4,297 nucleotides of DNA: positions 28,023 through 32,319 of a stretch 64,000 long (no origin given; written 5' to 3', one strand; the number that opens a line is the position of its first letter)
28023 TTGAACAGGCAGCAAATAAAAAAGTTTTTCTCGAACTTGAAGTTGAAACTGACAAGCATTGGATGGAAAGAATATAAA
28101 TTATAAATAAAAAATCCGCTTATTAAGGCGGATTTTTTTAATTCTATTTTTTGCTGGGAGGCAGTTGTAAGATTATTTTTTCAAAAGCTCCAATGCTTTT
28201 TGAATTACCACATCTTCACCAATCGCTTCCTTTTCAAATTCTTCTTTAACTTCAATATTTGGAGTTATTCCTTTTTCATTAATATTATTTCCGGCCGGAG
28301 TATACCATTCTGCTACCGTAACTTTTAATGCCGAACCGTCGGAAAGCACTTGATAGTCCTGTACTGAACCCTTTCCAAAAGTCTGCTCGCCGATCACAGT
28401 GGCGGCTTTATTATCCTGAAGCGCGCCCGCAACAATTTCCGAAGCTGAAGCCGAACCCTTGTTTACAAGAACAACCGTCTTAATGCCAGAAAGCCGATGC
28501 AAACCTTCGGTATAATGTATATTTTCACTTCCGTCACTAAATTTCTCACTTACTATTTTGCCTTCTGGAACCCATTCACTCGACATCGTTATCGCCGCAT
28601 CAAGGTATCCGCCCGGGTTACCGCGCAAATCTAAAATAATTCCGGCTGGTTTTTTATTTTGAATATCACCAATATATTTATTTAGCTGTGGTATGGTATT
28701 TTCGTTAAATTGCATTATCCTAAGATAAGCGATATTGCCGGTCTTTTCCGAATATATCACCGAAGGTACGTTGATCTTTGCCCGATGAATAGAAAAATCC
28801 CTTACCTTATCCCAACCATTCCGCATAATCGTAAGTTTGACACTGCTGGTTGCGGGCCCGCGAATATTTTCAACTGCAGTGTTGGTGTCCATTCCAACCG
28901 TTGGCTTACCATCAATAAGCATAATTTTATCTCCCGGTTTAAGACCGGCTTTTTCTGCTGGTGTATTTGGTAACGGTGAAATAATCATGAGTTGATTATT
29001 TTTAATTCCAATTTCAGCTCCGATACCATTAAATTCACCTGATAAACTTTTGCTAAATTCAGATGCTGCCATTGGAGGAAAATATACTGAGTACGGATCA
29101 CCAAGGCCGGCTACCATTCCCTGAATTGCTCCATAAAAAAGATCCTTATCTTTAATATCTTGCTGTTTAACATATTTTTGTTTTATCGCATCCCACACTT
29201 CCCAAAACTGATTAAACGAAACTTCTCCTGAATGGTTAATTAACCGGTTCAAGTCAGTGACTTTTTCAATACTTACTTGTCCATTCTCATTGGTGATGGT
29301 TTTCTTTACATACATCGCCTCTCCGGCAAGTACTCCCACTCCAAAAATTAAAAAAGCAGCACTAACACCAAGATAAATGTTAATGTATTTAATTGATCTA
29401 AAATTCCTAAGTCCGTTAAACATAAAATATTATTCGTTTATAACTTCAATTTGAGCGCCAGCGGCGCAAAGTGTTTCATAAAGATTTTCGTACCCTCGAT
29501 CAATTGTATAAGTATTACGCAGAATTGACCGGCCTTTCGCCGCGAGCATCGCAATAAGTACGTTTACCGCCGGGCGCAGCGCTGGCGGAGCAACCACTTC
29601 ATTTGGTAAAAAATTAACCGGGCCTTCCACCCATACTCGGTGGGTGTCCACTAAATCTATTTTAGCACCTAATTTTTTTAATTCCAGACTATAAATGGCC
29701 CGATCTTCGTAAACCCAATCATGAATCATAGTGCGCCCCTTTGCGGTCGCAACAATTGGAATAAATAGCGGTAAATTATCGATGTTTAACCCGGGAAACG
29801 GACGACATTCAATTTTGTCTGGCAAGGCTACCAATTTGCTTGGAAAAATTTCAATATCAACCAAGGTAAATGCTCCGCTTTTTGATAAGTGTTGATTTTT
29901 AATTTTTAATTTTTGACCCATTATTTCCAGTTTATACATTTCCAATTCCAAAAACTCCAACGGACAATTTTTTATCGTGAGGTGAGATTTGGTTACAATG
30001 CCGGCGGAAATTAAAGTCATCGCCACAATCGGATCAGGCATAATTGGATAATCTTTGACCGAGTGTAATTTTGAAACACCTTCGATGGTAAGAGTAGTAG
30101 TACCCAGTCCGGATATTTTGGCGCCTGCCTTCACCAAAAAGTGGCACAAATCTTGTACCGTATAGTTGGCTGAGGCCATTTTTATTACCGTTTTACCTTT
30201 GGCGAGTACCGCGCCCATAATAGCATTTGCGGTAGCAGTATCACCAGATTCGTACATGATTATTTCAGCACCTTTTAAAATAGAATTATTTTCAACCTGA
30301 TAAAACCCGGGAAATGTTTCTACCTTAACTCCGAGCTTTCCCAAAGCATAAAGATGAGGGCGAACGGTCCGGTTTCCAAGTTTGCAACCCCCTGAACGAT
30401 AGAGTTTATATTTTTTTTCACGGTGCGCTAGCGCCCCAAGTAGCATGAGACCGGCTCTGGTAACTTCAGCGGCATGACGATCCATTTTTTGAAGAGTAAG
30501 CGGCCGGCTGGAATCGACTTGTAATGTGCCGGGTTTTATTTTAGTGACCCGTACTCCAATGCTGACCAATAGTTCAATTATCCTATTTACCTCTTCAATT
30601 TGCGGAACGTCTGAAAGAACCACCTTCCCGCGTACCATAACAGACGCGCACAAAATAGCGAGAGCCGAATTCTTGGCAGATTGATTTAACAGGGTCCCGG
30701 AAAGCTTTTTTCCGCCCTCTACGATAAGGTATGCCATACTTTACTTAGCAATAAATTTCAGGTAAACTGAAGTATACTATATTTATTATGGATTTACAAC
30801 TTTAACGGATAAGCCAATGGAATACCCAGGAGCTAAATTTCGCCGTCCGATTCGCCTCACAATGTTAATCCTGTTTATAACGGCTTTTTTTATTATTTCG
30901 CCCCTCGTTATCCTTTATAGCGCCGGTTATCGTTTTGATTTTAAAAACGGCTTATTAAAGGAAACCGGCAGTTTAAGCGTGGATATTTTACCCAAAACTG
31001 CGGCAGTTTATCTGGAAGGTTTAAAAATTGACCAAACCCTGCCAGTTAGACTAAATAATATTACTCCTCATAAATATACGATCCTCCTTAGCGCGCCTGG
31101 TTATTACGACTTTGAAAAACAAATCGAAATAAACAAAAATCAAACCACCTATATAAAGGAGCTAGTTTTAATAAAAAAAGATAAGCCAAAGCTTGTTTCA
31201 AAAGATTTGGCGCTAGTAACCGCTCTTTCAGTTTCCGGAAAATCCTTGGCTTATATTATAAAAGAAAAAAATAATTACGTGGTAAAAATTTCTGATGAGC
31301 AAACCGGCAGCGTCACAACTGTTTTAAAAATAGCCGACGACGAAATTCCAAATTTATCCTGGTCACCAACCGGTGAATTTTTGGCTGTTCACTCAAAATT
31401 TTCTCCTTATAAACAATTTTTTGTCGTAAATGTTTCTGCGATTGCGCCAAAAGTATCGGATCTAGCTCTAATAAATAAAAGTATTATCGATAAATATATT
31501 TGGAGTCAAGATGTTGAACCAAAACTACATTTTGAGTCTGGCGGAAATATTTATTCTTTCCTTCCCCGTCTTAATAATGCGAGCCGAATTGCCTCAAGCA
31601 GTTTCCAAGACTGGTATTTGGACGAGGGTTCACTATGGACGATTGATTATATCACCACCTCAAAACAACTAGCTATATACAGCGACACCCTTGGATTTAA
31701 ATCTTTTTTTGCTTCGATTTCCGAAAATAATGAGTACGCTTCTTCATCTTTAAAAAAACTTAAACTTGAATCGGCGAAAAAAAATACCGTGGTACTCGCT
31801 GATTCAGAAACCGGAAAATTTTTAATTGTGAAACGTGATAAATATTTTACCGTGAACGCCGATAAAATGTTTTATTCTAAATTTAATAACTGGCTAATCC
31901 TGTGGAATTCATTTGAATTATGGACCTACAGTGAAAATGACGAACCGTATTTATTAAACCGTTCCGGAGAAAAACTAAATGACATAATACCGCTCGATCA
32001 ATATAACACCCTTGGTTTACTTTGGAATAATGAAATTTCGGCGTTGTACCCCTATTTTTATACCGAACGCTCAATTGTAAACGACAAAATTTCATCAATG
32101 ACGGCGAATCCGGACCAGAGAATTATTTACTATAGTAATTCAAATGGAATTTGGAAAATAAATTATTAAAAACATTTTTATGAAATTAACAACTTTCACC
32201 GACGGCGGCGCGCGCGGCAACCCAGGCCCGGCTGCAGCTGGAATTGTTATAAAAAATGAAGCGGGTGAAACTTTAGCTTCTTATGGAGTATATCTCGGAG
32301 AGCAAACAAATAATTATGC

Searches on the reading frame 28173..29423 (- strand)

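Call 70: search_protein_families(library=pfam, proteins=[window:28173-29423:-], max_evalue=0.00001)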
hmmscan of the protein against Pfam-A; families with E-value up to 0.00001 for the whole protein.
window:28173-29423:- (416 aa): 5 families
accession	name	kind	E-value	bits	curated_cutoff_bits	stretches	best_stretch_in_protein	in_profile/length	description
PF03572.23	Peptidase_S41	-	3e-53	180.2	24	1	230-392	1-165/165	Peptidase family S41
PF22694.1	CtpB_N-like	-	3.3e-12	47.1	27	1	34-115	5-81/85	Activating protease CtpB N-terminal domain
PF00595.29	PDZ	-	1.5e-11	44.9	23.2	1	131-200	11-81/81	PDZ domain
PF17820.7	PDZ_6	-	2e-10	40.7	27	1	149-199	4-52/54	PDZ domain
PF13180.12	PDZ_2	-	1.3e-07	32.3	27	1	134-205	3-73/80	PDZ domain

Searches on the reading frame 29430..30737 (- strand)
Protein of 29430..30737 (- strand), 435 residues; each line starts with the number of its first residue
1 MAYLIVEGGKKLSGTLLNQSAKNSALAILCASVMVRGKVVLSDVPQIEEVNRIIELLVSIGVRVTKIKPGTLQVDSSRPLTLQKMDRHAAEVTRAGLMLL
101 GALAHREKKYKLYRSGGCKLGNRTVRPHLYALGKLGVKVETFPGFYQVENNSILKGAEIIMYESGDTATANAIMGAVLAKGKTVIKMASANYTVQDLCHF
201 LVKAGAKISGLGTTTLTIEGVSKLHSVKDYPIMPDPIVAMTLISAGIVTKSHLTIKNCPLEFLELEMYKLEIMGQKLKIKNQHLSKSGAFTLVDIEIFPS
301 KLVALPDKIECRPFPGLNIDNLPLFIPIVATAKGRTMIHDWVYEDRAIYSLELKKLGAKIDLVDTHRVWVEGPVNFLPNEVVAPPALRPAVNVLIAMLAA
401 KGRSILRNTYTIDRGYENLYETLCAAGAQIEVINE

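Call 70: search_protein_families(library=pfam, proteins=[window:29430-30737:-], max_evalue=0.00001)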
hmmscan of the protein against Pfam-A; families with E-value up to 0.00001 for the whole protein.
window:29430-30737:- (435 aa): 1 family
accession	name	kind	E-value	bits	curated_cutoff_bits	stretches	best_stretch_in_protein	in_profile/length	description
PF00275.25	EPSP_synthase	-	2.1e-44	152.4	22.8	1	6-423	1-417/417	EPSP synthase (3-phosphoshikimate 1-carboxyvinyltransferase)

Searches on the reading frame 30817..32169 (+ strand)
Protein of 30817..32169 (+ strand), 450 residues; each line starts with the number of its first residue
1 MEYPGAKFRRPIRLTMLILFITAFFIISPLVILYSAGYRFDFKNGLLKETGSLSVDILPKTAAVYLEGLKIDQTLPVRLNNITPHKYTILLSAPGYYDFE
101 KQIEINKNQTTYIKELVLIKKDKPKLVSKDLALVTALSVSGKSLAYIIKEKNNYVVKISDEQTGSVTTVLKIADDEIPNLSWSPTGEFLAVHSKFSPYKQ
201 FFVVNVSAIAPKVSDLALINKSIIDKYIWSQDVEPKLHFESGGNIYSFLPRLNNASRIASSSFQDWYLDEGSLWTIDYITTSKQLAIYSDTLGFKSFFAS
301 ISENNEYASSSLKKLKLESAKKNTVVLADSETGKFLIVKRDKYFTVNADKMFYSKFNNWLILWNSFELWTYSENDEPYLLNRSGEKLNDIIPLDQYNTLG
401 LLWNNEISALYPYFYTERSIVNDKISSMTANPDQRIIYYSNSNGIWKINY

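Call 70: search_protein_families(library=pfam, proteins=[window:30817-32169:+], max_evalue=0.00001)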
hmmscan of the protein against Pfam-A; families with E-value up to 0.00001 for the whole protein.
window:30817-32169:+ (450 aa): 1 family
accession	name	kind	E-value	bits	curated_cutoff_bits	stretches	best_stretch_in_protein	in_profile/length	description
PF08308.17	PEGA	-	3.3e-08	33.8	20.8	1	51-114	2-64/71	PEGA domain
